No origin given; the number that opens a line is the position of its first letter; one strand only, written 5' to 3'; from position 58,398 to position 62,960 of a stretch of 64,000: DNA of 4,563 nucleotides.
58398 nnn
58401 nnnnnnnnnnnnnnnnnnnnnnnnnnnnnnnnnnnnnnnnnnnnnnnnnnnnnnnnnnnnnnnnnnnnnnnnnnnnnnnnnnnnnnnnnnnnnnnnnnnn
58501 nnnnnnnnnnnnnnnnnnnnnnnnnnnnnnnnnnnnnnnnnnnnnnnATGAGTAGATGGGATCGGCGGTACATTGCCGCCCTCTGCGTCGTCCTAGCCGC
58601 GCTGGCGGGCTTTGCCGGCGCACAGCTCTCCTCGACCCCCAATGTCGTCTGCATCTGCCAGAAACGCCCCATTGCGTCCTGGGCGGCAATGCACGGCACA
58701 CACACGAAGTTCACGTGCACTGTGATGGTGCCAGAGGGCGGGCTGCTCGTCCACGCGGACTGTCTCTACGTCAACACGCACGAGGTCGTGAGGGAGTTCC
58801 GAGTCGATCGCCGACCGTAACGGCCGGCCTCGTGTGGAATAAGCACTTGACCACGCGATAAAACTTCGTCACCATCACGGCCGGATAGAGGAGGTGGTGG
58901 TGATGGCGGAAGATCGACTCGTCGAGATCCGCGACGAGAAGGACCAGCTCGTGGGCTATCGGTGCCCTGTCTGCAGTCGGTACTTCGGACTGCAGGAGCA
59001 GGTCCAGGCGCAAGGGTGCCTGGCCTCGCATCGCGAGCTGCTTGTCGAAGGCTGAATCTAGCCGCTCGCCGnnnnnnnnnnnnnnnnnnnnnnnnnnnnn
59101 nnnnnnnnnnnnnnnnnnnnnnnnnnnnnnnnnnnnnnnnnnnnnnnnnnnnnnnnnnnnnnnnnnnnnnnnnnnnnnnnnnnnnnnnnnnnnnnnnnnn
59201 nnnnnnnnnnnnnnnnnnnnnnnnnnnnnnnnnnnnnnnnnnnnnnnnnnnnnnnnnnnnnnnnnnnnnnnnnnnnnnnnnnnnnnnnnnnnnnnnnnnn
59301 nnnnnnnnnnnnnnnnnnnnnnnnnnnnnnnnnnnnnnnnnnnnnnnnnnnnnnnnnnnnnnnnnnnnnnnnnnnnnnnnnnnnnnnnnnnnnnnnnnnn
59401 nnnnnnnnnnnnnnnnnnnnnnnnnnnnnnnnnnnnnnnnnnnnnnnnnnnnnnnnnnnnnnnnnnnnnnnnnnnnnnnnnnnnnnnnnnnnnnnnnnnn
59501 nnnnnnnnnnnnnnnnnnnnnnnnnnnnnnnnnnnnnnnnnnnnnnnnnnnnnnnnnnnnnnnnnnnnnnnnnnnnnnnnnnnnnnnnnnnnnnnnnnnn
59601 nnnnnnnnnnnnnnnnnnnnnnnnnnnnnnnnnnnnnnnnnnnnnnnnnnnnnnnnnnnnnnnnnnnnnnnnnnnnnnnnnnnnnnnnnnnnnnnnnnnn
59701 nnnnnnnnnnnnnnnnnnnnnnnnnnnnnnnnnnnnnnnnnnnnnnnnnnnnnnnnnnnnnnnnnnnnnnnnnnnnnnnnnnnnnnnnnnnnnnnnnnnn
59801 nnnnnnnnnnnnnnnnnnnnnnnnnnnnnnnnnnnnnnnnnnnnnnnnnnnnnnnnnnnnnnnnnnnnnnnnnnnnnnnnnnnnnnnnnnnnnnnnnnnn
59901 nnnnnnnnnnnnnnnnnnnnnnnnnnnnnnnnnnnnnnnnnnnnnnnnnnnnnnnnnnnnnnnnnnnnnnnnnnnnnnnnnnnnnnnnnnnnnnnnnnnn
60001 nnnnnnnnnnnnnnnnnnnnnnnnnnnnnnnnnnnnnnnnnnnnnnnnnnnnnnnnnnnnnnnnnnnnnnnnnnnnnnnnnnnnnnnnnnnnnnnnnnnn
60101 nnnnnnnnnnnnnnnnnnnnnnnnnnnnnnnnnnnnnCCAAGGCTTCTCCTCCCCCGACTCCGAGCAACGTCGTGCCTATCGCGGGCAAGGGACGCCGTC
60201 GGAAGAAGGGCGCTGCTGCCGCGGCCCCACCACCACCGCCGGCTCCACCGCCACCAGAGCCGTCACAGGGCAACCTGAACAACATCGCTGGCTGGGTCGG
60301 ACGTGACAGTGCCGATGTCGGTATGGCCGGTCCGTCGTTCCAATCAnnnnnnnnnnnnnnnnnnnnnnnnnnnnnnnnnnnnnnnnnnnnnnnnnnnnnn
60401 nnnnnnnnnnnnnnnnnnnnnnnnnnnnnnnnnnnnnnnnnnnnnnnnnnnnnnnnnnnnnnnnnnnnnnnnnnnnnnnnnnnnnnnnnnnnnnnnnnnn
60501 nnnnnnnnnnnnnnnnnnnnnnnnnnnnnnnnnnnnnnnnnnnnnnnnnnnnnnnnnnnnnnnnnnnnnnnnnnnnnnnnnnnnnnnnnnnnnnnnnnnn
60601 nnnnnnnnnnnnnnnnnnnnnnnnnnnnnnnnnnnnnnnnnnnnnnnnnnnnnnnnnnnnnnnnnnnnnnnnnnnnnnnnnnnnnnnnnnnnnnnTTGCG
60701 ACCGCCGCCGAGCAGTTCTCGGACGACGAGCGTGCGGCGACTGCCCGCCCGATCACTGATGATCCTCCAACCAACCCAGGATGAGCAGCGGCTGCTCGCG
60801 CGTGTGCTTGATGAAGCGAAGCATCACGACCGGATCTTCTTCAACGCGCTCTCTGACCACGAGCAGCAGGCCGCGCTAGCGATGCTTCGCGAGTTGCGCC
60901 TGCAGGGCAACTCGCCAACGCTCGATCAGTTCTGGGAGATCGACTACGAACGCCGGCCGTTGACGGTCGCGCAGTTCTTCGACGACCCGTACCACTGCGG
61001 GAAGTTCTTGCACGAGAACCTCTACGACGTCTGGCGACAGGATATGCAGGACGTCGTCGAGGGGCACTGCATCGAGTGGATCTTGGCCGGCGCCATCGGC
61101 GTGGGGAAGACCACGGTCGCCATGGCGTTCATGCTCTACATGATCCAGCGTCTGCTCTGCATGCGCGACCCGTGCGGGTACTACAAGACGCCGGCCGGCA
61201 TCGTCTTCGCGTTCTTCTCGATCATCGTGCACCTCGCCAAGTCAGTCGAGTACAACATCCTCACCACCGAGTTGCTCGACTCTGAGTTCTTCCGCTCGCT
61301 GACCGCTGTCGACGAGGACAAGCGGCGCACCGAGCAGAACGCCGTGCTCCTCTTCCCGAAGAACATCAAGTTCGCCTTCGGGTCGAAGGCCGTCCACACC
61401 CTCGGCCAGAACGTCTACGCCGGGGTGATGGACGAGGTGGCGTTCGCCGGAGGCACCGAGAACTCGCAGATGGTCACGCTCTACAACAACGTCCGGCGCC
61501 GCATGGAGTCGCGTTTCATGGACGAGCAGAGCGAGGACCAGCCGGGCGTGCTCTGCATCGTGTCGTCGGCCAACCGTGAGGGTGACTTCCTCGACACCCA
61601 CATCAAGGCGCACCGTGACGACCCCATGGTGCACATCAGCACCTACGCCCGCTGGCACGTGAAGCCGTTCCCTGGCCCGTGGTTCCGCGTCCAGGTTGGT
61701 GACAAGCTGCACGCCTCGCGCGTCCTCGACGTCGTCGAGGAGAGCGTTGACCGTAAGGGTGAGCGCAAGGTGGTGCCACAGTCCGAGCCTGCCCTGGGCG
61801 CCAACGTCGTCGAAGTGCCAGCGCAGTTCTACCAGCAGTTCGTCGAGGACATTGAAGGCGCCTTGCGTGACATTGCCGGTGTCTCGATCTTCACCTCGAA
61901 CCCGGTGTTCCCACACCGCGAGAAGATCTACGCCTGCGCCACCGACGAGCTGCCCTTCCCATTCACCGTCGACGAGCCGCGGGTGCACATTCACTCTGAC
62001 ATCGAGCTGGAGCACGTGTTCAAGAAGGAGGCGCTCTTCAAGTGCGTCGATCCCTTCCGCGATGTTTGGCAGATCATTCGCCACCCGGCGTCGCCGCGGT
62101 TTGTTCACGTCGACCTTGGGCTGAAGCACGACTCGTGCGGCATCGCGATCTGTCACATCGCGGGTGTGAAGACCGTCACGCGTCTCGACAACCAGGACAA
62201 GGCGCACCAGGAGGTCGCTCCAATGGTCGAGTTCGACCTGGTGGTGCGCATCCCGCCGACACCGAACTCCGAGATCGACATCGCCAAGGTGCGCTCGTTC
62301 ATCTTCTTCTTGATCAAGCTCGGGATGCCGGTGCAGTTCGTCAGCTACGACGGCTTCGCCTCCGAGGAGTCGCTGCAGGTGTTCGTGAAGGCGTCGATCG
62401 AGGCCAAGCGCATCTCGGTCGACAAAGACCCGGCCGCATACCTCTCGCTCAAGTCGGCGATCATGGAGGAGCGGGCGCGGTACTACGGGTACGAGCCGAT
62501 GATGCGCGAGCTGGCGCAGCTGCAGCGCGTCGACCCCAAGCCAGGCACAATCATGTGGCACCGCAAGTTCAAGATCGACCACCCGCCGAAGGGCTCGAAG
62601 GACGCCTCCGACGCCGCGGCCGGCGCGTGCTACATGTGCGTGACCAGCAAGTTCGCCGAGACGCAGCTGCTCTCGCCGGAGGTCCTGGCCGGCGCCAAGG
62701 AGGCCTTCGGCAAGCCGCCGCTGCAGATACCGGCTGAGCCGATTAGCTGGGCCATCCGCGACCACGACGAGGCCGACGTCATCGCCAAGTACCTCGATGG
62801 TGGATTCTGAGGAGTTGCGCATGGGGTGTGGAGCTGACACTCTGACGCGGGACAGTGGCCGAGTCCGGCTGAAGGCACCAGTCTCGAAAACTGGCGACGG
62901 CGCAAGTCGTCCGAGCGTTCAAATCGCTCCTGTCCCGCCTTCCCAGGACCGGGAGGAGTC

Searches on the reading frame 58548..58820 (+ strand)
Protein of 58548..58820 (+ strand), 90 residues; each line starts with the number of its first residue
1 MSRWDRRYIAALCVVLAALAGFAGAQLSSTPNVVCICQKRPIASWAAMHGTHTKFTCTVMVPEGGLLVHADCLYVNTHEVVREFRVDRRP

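Call 84: find_encoding_contigs(protein=window:58548-58820:+, flank=5000)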
Protein window:58548-58820:+ (90 aa): no gene with exactly this product is on record in the collection.

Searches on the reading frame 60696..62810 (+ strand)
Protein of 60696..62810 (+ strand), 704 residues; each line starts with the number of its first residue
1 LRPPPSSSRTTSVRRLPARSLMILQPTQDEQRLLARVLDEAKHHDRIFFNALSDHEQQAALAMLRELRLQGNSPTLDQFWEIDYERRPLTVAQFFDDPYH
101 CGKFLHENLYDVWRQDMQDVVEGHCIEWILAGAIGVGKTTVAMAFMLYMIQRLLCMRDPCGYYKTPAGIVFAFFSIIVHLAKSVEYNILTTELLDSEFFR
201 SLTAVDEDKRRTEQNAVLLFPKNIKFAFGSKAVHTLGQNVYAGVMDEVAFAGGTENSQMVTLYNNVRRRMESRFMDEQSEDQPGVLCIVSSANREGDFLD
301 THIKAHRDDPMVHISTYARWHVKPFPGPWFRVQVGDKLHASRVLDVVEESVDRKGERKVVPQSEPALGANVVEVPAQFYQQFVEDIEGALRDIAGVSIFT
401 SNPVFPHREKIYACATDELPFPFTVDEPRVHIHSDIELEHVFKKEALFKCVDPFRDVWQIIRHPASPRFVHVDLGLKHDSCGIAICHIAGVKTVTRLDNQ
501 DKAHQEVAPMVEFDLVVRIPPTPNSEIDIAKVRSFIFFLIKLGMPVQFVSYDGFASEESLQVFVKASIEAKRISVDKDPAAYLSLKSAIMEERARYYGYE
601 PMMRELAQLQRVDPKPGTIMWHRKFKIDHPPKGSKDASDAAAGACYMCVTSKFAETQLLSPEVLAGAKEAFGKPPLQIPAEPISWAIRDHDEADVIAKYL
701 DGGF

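Call 45: search_protein_families(library=pfam, proteins=[window:60696-62810:+], max_evalue=0.001)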
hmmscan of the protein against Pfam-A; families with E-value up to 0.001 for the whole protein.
window:60696-62810:+ (704 aa): 0 families

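Call 47: search_protein_families(library=phrogs, proteins=[window:60696-62810:+], max_evalue=0.01)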
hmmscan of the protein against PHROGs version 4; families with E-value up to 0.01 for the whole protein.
window:60696-62810:+ (704 aa): 1 family
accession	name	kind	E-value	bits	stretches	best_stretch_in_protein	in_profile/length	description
phrog_2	-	head and packaging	0.0018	18.1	0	378-652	374-596/807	terminase large subunit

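Call 79: search_protein_families(library=ncbifam, proteins=[window:60696-62810:+], max_evalue=0.001)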
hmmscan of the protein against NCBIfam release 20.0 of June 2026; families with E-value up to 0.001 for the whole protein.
window:60696-62810:+ (704 aa): 0 families
